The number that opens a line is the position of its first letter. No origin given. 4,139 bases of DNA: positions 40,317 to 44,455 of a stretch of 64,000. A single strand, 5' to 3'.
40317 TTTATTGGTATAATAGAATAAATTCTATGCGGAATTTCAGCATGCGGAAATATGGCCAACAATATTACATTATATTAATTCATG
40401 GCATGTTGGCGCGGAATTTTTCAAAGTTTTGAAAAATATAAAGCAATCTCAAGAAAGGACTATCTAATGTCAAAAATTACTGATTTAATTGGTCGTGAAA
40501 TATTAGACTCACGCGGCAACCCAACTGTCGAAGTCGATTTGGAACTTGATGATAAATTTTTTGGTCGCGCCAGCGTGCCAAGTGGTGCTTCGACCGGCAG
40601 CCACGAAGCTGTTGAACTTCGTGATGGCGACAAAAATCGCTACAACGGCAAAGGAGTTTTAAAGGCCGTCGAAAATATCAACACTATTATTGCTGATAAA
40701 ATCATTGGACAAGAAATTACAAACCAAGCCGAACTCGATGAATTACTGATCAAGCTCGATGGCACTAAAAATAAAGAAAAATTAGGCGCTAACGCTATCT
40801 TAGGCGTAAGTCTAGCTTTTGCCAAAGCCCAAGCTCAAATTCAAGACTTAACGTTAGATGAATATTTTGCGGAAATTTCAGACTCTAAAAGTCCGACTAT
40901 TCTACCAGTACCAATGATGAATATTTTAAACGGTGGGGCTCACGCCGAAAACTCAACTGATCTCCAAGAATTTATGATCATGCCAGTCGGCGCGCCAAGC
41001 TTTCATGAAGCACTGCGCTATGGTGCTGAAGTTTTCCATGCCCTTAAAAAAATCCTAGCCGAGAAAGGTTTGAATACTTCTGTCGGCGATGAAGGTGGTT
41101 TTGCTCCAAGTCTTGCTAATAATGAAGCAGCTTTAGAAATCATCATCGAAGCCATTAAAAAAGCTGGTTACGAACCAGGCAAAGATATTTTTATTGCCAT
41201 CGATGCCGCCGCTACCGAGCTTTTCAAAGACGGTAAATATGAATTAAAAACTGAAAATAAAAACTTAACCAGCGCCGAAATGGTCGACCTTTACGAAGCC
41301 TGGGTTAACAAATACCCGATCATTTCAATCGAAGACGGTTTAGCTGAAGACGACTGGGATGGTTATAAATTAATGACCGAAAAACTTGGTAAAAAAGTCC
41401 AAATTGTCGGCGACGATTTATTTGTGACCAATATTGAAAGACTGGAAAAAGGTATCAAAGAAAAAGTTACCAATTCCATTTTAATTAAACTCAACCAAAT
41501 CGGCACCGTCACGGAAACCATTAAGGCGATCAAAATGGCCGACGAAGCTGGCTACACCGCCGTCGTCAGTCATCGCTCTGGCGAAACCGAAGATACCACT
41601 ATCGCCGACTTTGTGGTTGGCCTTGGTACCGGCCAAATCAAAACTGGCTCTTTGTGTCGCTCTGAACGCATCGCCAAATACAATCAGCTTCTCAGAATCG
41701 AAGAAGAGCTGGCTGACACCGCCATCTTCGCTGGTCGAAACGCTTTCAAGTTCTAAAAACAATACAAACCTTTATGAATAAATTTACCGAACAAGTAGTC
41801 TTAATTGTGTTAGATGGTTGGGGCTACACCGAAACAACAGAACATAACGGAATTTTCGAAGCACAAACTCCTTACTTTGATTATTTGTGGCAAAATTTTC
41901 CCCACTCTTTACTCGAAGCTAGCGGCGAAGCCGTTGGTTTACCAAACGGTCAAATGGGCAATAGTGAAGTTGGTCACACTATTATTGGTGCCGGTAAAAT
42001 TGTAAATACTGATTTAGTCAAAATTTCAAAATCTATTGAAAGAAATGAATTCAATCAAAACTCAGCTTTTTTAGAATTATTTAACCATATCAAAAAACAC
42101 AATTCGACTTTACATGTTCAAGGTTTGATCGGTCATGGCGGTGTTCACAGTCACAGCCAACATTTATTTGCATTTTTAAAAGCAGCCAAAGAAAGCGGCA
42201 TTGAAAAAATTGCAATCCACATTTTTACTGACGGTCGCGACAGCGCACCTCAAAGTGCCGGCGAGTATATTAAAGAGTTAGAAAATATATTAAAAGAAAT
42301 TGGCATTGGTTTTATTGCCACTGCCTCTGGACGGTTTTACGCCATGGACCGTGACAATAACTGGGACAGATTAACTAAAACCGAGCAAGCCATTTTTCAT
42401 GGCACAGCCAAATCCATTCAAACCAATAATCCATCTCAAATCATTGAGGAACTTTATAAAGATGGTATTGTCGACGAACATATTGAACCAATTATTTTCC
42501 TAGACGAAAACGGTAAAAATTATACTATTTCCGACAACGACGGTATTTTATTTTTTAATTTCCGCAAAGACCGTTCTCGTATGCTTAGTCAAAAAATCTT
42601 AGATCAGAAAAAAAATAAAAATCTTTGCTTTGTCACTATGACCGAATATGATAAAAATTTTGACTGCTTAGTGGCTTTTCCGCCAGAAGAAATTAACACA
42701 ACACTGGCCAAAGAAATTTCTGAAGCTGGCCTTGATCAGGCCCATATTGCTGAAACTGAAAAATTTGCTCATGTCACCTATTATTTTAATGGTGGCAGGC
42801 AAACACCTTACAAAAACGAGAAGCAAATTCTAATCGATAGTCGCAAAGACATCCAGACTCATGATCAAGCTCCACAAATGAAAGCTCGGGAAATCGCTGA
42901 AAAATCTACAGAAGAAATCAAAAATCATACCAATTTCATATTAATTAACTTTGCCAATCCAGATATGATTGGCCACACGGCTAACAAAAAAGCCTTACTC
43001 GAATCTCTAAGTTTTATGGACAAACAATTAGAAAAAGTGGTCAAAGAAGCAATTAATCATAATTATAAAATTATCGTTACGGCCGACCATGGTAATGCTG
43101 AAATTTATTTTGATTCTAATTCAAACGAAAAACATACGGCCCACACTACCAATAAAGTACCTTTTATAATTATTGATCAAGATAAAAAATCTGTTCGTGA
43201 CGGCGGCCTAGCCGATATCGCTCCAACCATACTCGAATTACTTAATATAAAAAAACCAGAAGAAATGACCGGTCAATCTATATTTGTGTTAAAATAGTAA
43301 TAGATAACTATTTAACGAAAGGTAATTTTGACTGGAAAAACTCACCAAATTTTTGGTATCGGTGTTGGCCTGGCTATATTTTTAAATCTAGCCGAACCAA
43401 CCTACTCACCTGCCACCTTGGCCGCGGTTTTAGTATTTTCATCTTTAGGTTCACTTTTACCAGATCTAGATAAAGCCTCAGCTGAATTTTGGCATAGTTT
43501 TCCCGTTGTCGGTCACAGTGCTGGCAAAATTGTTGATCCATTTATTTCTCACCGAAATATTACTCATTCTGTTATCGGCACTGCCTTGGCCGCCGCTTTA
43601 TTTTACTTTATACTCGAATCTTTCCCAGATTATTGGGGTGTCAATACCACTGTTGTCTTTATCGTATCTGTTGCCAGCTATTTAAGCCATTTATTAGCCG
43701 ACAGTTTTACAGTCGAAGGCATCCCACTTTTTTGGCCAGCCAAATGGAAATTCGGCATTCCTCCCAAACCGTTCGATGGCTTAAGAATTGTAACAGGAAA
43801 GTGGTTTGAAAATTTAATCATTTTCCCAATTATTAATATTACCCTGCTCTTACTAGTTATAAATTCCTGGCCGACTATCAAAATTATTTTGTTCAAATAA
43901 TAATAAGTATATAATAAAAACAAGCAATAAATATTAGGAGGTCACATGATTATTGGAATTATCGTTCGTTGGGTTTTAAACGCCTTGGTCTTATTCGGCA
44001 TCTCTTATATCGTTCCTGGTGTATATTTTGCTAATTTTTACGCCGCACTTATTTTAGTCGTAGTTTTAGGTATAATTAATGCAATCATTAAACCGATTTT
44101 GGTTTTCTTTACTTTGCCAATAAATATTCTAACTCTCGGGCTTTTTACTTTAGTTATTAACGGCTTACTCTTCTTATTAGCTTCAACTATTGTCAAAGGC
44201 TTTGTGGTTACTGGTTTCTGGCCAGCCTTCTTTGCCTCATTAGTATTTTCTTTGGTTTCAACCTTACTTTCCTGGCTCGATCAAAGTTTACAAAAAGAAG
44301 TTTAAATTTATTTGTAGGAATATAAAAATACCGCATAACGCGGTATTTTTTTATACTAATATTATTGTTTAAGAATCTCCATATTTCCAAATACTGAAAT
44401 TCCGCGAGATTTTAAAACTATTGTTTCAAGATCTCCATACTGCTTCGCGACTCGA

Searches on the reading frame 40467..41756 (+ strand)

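Call 84: search_protein_families(library=pfam, proteins=[window:40467-41756:+], max_evalue=0.001)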
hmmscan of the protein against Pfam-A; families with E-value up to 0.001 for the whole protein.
window:40467-41756:+ (429 aa): 4 families
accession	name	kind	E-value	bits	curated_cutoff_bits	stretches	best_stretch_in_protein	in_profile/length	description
PF00113.28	Enolase_C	-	6.8e-137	456.1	21.5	1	144-428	2-294/296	Enolase, C-terminal TIM barrel domain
PF03952.21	Enolase_N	-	6.6e-57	191.8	35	1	4-133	1-130/131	Enolase, N-terminal domain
PF07476.17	MAAL_C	-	4.9e-05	23.1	27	1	305-389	134-217/249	Methylaspartate ammonia-lyase C-terminus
PF13378.12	MR_MLE_C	-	8.5e-05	22.8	29.4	1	264-367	52-152/219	Enolase C-terminal domain-like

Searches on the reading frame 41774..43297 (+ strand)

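Call 87: search_protein_families(library=pfam, proteins=[window:41774-43297:+], max_evalue=0.00001)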
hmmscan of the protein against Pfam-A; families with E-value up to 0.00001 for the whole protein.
window:41774-43297:+ (507 aa): 4 families
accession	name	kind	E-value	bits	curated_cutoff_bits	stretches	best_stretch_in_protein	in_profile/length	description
PF06415.18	iPGM_N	-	1e-70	238.1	27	1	84-294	1-217/217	BPG-independent PGAM N-terminus (iPGM_N)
PF01676.23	Metalloenzyme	-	3.5e-68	230.3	24.3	1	7-494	2-252/252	Metalloenzyme superfamily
PF01663.27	Phosphodiest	-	2.5e-08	34.3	23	1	335-448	106-227/342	Type I phosphodiesterase / nucleotide pyrophosphatase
PF00884.28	Sulfatase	-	1.8e-06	27.9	25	1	385-492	200-301/301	Sulfatase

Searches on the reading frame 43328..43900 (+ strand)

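Call 84: search_protein_families(library=pfam, proteins=[window:43328-43900:+], max_evalue=0.001)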
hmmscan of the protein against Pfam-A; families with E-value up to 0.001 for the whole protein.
window:43328-43900:+ (190 aa): 1 family
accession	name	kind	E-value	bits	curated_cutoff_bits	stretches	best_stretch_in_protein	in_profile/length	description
PF04307.19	YdjM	-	1e-27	97.2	29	1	1-156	1-143/176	YdjM inner membrane protein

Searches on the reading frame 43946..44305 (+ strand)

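Call 84: search_protein_families(library=pfam, proteins=[window:43946-44305:+], max_evalue=0.001)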
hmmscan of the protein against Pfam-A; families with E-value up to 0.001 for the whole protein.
window:43946-44305:+ (119 aa): 1 family
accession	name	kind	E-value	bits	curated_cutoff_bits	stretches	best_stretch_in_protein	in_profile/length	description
PF04020.18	Phage_holin_4_2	-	1.1e-32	113.2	28.8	1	4-107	2-105/105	Mycobacterial 4 TMS phage holin, superfamily IV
